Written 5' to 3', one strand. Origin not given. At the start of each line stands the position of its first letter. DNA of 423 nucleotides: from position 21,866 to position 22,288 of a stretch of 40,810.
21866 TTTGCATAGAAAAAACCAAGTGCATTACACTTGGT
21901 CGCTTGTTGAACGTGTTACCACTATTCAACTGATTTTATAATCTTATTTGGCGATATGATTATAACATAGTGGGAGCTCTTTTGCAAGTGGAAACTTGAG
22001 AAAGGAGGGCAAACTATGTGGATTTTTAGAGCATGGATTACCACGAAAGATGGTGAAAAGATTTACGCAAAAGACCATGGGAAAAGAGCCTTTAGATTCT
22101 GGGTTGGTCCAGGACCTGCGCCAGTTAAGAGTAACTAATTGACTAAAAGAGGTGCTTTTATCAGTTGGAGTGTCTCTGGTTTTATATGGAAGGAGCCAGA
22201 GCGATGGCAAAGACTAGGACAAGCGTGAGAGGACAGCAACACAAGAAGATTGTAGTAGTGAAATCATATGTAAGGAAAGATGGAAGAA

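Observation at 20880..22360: Low-GC moron between endolysin and integrase: XRE regulator + ImmA/IrrE metallopeptidase + two tiny paralogous basic peptides, with its own promoter/operator and terminator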

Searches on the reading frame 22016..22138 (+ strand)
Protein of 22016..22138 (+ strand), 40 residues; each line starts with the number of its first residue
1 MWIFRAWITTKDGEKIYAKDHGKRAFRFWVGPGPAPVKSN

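Call 7: search_protein_families(library=pfam, proteins=[window:22016-22138:+], max_evalue=1)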
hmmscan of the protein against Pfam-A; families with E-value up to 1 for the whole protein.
window:22016-22138:+ (40 aa): 2 families
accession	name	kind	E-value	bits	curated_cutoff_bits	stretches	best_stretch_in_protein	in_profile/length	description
PF06004.18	DUF903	-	0.081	13.3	27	1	7-21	3-17/49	Bacterial protein of unknown function (DUF903)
PF15562.11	Imm17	-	0.18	12.1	25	1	7-31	20-47/61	Immunity protein 17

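Call 12: search_protein_families(library=phrogs, proteins=[window:22016-22138:+], max_evalue=1)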
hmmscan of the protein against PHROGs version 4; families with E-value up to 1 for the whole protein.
window:22016-22138:+ (40 aa): 1 family
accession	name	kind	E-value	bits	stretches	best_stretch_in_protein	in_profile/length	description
phrog_4533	-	unknown function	0.032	15.1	1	2-23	30-50/58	-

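Call 13: search_protein_families(library=ncbifam, proteins=[window:22016-22138:+], max_evalue=1)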
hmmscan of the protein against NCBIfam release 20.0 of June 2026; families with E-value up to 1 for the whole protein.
window:22016-22138:+ (40 aa): 0 families

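Call 14: search_protein_families(library=padloc, proteins=[window:22016-22138:+], max_evalue=1)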
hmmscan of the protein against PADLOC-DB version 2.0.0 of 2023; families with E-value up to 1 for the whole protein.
window:22016-22138:+ (40 aa): 0 families

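Call 16: find_homologous_proteins(query=window:22016-22138:+, max_evalue=10)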
Query window:22016-22138:+ (40 aa): 19 proteins with E <= 10 among 19 candidates.
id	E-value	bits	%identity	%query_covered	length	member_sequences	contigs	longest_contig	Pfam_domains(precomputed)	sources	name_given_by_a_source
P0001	1.8e-17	79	85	100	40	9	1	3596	-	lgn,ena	-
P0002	2.5e-17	79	88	100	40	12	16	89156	-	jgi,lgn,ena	-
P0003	3.1e-17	78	88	100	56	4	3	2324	-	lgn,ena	-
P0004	4.6e-17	78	87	95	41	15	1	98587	-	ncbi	ncbi:hypothetical protein [Clostridium sp. AM48-13]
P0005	5.9e-17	78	85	100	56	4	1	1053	-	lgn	-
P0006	1.7e-16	76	85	100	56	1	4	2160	-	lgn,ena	-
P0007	4.7e-16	75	80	100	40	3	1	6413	-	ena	-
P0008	1.3e-15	73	82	98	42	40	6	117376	-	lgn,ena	-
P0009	7.9e-15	71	75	100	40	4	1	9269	-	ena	-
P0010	1.1e-14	71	80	100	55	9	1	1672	-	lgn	-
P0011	1.1e-13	68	76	93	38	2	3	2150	-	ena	-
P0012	4.4e-12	63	82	83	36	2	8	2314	-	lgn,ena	-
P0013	1.5e-11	61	73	100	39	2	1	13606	-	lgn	-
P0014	1.6e-11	61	87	78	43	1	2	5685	-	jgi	jgi:hypothetical protein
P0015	6.4e-11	59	84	80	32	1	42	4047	-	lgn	-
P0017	3.5e-9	54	90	73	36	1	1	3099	-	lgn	-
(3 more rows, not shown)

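Call 31: search_solved_structures(query=A1, max_evalue=10)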
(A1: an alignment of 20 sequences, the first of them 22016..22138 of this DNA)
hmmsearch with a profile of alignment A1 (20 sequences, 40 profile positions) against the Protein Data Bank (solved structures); distinct sequences matched with E-value up to 10: 16.
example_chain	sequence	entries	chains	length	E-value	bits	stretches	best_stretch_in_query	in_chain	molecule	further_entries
1a8s_A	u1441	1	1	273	0.097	15.7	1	9-22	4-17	CHLOROPEROXIDASE F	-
8wz3_D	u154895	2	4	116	0.18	14.8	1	7-27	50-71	5B11 Fab Heavy Chain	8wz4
8wz5_H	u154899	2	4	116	0.21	14.6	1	7-27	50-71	5B11 Fab Heavy Chain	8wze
2rre_A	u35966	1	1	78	0.24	14.4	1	10-32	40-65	Putative uncharacterized protein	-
6zuk_A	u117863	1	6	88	0.27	14.3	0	15-29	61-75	Fucose-binding lectin protein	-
1zoi_A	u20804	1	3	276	0.42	13.6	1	7-24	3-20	esterase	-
3e8u_H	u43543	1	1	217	0.52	13.4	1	7-27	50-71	Fab 106.3 heavy chain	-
6vl8_A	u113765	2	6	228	0.67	13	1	7-27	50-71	6-3 Fab heavy chain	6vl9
3t4u_A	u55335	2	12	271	0.96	12.5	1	10-22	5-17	Arylesterase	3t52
3ia2_A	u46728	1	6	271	0.98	12.5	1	10-22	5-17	Arylesterase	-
3hea_A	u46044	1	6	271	0.98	12.5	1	10-22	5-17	Arylesterase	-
3hi4_A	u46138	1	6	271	0.99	12.4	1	10-22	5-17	Arylesterase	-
1va4_A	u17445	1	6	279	1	12.4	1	10-22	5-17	Arylesterase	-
8pi1_A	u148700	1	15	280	1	12.4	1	10-22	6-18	Arylesterase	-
24yw_4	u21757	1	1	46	1.3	12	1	4-22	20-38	Large ribosomal subunit protein bL34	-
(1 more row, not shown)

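Call 44: predict_structure(alignment_id=A1)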
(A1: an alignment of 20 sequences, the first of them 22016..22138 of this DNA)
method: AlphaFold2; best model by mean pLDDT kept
length: 40 residues; sequences in the alignment: 20
mean_pLDDT: 72.3   pTM: 0.32
mean pLDDT of the five models: 72.3, 68.0, 64.6, 62.0, 59.0
residues with pLDDT >= 90: 0; 70-90: 25; 50-70: 15; < 50: 0
segments of 3 or more residues with pLDDT < 50: none
pLDDT, mean of each block of 10 residues (from residue 1): 76 79 67 67
secondary structure, 60 per line:
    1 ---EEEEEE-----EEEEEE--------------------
elements in order: E4-9 E15-20

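Call 58: find_homologous_proteins(query=A5, max_evalue=10)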
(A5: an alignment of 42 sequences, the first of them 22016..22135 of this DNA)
Query A5 (42 sequences) (40 aa, profile of the alignment): 1316 proteins with E <= 10 among 1599 candidates; the best 120 are listed.
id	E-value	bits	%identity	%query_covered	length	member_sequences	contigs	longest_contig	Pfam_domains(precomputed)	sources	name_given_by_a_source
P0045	1.1e-22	97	83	100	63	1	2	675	-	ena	-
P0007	1.9e-22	96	80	100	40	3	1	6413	-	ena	-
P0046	2.0e-22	96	80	100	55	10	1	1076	-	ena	-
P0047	2.3e-22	96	79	98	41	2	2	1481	-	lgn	-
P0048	2.8e-22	96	78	100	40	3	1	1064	-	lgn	-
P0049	3.4e-22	96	80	100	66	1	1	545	-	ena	-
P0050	4.1e-22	95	83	100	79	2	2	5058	-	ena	-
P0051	4.4e-22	95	77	98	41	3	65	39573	-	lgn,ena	-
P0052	5.2e-22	95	75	100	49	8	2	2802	-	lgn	-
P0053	5.7e-22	95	78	100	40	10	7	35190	-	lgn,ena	-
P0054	5.9e-22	95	79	95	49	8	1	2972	-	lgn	-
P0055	6.4e-22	95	70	100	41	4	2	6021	-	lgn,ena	-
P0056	6.4e-22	95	80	100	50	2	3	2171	-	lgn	-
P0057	6.5e-22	95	93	100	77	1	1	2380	-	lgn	-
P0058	7.0e-22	95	78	100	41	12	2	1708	-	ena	-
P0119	7.7e-21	91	82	95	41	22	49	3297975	-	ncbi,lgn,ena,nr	ncbi:hypothetical protein [Blautia argi]|nr:hypothetical protein [Blautia argi]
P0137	1.7e-20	90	71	95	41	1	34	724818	-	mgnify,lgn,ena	mgnify:CR=1 FL=1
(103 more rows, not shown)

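Call 75: search_protein_families(library=pfam, alignment_id=A5, max_evalue=10)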
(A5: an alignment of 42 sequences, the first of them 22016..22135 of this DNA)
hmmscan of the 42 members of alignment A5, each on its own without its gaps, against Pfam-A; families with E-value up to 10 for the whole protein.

A. member 1, window:22016-22135:+ (40 aa): 2 families
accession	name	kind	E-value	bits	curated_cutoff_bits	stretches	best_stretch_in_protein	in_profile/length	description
PF06004.18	DUF903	-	0.081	13.3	27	1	7-21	3-17/49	Bacterial protein of unknown function (DUF903)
PF15562.11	Imm17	-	0.18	12.1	25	1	7-31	20-47/61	Immunity protein 17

B. families by the number of members that match (of 42 scanned): 7 families
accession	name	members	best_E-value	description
PF15562.11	Imm17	9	0.0037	Immunity protein 17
PF06004.18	DUF903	6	0.026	Bacterial protein of unknown function (DUF903)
PF24744.1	CARF-assoc_HTH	3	0.068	CARF-associated HTH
PF01176.25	eIF-1a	3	0.089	Translation initiation factor 1A / IF-1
PF15889.10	DUF4738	2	0.16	Domain of unknown function (DUF4738)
PF08877.16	MepB-like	1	0.022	MepB-like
PF07106.19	TBPIP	1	0.18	TBPIP/Hop2 winged helix domain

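Call 87: find_encoding_contigs(protein=P0119, flank=4000, max_places=4)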
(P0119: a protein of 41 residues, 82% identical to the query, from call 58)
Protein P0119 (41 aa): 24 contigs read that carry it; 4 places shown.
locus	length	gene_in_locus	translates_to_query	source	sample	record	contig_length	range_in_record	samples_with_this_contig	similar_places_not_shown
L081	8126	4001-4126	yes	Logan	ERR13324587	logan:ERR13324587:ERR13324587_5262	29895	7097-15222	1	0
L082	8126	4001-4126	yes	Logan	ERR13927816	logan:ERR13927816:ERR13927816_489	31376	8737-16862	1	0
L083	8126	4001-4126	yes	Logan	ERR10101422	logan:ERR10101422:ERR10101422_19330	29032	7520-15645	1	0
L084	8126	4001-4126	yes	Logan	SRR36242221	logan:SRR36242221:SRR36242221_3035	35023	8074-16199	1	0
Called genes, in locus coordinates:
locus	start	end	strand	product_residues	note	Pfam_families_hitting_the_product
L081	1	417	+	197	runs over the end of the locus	-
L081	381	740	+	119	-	-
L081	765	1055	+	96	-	-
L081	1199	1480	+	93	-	-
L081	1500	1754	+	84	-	-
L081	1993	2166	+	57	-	-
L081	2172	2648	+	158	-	-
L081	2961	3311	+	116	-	PF13560:HTH_31 (weak)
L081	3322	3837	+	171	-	PF06114:Peptidase_M78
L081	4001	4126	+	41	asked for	-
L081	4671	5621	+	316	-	PF06056:Terminase_5 (weak), PF08281:Sigma70_r4_2 (weak), PF13384:HTH_23 (weak), PF03592:Terminase_2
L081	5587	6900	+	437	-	PF03237:Terminase_6N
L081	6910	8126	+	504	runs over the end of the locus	PF05133:SPP1_portal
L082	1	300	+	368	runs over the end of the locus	-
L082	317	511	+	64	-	-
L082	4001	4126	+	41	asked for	-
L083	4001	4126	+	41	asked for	-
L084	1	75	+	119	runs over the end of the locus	PF02086:MethyltransfD12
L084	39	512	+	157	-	PF02086:MethyltransfD12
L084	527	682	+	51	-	-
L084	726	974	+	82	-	-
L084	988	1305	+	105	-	-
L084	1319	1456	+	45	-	-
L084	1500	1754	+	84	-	-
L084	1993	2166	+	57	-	-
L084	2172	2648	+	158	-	-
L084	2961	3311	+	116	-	PF13560:HTH_31 (weak)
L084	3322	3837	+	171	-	PF06114:Peptidase_M78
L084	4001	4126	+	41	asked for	-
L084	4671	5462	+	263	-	PF06056:Terminase_5 (weak), PF08281:Sigma70_r4_2 (weak), PF13384:HTH_23 (weak)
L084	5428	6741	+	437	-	PF03237:Terminase_6N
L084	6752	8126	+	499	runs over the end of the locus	PF05133:SPP1_portal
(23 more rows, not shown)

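Call 91: fold_search(model_id=the predicted structure, library=pdb)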
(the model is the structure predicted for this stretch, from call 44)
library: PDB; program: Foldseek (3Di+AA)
matches with E <= 10: 86; with E <= 0.001: 0
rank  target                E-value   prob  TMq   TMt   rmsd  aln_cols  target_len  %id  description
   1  1ef0_A                3.6e+00  0.10  0.34  0.05  12.5        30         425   13  CRYSTAL STRUCTURE OF PI-SCEI MINIPRECURSOR (released 2000-06-07)
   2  9dxd_A                4.3e+00  0.11  0.43  0.04   8.5        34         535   15  attLmm bound serine integrase and RDF complex in the pre-rotation state (released 2026-01-21)
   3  5odn_E                4.6e+00  0.18  0.39  0.16   1.0        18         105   17  Salinibacter ruber Single-Strand Binding protein (released 2018-08-01)
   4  6ukp_A                5.0e+00  0.13  0.39  0.05   1.4        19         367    5  Apo mBcs1 (released 2020-02-12)
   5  8yt8_B                5.0e+00  0.12  0.43  0.10   5.0        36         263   17  Cryo-EM structure of the dystrophin glycoprotein complex (released 2024-12-11)
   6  9hny_F3               5.0e+00  0.08  0.37  0.02  12.1        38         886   13  Mitoribosomal small subunit in complex with Mettl15 and Mettl17 (released 2025-03-26)
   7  7f5y_B                5.0e+00  0.07  0.37  0.14  15.0        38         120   16  Crystal structure of the single-stranded dna-binding protein from Mycobacterium tuberculosis- Form III (released 2022-05-11)
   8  3gqh_A                5.7e+00  0.08  0.35  0.10   7.8        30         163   27  Crystal Structure of the Bacteriophage phi29 gene product 12 C-terminal fragment (released 2009-05-26)
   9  8zwo_A                5.7e+00  0.07  0.35  0.04   7.3        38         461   16  Structure of CTF18-PCNA with ATP (released 2025-06-18)
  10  1mnm_C                5.7e+00  0.05  0.25  0.15   5.8        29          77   24  YEAST MATALPHA2/MCM1/DNA TERNARY TRANSCRIPTION COMPLEX CRYSTAL STRUCTURE (released 1998-03-18)
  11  6sga_F3               6.0e+00  0.08  0.38  0.02  12.0        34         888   15  Body domain of the mt-SSU assemblosome from Trypanosoma brucei (released 2019-09-18)
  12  3eiv_B                6.0e+00  0.07  0.38  0.15  15.1        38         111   10  Crystal Structure of Single-stranded DNA-binding protein from Streptomyces coelicolor (released 2009-09-08)
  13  8rd3_B                6.0e+00  0.05  0.31  0.08  11.7        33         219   15  Crystal structure of Saccharomyces cerevisiae Nmd4 protein bound to Upf1 helicase domain (released 2024-08-14)
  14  5ool_V                6.0e+00  0.04  0.29  0.09  13.0        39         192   23  Structure of a native assembly intermediate of the human mitochondrial ribosome with unfolded interfacial rRNA (released 2017-09-13)
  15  7oat_C                6.5e+00  0.11  0.42  0.11   3.5        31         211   13  Structural basis for targeted p97 remodelling by ASPL as prerequisite for p97 trimethylation by METTL21D (released 2022-08-03)
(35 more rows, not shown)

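Call 93: find_encoding_contigs(protein=P0017, flank=3000, max_places=3)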
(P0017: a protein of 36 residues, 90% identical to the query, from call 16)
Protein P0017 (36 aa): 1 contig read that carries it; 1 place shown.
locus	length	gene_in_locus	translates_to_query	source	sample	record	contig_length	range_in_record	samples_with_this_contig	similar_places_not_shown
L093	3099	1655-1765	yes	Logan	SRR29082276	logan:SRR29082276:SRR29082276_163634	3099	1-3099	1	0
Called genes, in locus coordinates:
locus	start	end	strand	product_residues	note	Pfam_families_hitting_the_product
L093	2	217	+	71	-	?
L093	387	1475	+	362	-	PF13784:Fic_N, PF02661:Fic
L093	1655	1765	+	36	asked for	-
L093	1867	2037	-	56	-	-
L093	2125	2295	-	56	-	-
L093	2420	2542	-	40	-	-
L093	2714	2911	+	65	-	-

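Call 94: find_encoding_contigs(protein=P0137, flank=4000, max_places=4)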
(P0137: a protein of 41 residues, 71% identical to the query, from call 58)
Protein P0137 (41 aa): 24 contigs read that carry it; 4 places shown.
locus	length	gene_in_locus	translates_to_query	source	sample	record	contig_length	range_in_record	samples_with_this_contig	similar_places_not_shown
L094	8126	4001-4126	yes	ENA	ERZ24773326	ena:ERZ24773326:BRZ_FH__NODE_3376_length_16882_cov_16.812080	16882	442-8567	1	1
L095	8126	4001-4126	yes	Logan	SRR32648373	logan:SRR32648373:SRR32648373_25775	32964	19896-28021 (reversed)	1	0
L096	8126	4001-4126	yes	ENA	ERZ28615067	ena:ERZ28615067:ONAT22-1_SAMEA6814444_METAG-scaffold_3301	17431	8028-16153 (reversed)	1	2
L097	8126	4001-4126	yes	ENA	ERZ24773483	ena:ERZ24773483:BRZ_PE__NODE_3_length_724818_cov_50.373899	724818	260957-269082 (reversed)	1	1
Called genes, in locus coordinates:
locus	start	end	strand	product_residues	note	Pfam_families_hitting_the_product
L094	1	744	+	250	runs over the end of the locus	PF02086:MethyltransfD12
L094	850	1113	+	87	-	PF13744:HTH_37 (weak), PF01381:HTH_3, PF13443:HTH_26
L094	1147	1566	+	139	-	PF05105:Phage_holin_4_1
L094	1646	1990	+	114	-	-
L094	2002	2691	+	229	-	PF01520:Amidase_3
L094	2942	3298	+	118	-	-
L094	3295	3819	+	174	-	PF06114:Peptidase_M78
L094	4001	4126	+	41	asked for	-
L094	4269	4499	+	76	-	PF07866:DUF1653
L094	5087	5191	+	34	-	-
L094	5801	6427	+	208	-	PF00702:Hydrolase, PF13344:Hydrolase_6 (faint), PF13419:HAD_2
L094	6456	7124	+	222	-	PF05043:Mga (faint), PF08220:HTH_DeoR (faint), PF09182:PuR_N (faint), PF08279:HTH_11 (weak)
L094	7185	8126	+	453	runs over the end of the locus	PF00874:PRD, PF02302:PTS_IIB (weak), PF00359:PTS_EIIA_2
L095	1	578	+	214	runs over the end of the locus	-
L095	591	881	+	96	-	-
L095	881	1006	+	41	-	-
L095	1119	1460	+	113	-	-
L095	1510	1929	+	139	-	PF05105:Phage_holin_4_1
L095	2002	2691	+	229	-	PF01520:Amidase_3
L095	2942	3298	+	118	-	-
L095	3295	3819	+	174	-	PF06114:Peptidase_M78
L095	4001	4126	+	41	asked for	-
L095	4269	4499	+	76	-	PF07866:DUF1653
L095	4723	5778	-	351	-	PF14657:Arm-DNA-bind_4, PF14659:Phage_int_SAM_3, PF22022:Phage_int_M (faint), PF00589:Phage_integrase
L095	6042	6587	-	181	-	PF12844:HTH_19, PF01381:HTH_3 (weak)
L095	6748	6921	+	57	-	-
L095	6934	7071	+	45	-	-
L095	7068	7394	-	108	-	-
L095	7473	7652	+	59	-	PF12844:HTH_19 (weak), PF13443:HTH_26 (weak), PF01381:HTH_3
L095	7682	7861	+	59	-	-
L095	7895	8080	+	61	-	-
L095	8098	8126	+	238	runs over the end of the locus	PF02498:Bro-N, PF10552:ORF6C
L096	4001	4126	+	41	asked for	-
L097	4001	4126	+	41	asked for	-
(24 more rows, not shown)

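Call 103: search_dna_similar(query=window:22016-22135:+, collection=phages, mode=protein, max_evalue=0.001, max_rows=15)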
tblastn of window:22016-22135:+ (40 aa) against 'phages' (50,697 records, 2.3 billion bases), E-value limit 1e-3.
No match.

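Call 111: find_encoding_contigs(protein=P0051, flank=7000, max_places=5)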
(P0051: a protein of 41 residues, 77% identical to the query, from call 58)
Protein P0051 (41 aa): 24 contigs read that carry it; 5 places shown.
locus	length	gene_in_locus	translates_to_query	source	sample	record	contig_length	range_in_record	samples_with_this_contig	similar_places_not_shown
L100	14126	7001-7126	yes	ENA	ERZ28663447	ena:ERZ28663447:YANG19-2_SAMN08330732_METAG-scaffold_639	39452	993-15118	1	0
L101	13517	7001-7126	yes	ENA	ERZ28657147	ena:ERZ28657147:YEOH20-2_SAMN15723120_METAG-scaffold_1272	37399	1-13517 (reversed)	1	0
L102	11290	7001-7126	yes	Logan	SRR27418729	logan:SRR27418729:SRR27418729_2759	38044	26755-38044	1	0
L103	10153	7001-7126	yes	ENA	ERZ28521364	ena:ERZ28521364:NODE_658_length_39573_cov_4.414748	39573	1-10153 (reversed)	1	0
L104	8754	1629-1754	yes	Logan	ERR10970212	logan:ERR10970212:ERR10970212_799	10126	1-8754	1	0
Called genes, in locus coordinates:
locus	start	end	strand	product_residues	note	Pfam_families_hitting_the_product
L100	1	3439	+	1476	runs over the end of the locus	?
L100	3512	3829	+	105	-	-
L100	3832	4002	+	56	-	-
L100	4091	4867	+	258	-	PF25309:ELLD, PF01471:PG_binding_1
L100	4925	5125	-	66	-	-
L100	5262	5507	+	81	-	PF12844:HTH_19 (weak)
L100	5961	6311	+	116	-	PF13560:HTH_31 (weak)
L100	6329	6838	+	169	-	PF06114:Peptidase_M78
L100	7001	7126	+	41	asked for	-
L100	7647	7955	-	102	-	-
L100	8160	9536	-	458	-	PF00239:Resolvase, PF07508:Recombinase (weak), PF13408:Zn_ribbon_recom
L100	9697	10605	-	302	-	-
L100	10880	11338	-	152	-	PF01381:HTH_3, PF12844:HTH_19, PF13560:HTH_31, PF22495:HTH_92 (faint)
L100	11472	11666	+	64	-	-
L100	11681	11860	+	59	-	-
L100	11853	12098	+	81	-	-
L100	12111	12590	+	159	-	-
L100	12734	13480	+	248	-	PF23343:REP_ORF2-G2P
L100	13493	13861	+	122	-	PF00075:RNase_H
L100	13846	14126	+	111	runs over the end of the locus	-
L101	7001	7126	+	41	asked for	-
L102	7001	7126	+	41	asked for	-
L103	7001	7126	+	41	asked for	-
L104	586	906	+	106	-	PF12844:HTH_19, PF01381:HTH_3, PF13443:HTH_26 (weak)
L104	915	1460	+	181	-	PF06114:Peptidase_M78 (weak)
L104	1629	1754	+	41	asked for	-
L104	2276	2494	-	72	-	-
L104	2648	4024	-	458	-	PF00239:Resolvase, PF07508:Recombinase (weak), PF13408:Zn_ribbon_recom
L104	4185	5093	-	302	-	-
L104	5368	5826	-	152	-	PF01381:HTH_3, PF12844:HTH_19, PF13560:HTH_31, PF22495:HTH_92 (faint)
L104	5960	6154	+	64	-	-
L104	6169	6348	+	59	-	-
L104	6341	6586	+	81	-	-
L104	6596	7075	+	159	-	-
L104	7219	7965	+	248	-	PF23343:REP_ORF2-G2P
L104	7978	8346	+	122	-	PF00075:RNase_H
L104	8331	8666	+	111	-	-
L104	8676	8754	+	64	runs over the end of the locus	-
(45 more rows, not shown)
